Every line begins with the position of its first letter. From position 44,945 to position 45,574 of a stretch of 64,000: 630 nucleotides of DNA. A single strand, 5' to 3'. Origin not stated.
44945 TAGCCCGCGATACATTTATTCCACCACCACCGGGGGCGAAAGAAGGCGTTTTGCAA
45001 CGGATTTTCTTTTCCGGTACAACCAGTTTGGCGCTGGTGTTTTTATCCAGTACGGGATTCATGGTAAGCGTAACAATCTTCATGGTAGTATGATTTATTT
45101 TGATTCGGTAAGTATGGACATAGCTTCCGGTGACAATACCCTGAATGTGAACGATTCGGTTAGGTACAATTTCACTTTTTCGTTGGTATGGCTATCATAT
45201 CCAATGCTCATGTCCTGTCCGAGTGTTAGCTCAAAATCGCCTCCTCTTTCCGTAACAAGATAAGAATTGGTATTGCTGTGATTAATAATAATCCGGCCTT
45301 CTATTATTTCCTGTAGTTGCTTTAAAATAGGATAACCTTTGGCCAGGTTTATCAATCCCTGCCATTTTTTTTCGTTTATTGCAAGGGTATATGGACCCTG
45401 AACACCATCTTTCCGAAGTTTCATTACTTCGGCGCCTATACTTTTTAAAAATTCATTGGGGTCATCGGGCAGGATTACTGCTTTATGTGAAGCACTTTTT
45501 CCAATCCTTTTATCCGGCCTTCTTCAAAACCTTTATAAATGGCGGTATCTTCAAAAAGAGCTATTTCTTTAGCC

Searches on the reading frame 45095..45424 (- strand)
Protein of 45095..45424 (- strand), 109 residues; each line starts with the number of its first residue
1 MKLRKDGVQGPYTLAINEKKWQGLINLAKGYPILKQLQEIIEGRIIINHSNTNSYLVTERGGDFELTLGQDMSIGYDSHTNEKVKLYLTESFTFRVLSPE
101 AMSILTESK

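Call 71: search_protein_families(library=pfam, max_evalue=0.001, proteins=[window:45095-45424:-])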
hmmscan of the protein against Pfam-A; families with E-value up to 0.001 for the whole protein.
window:45095-45424:- (109 aa): 1 family
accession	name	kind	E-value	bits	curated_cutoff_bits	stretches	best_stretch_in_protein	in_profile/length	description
PF04454.18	Linocin_M18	-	1.1e-26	94.1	24.3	1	2-93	159-253/253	Encapsulating protein for peroxidase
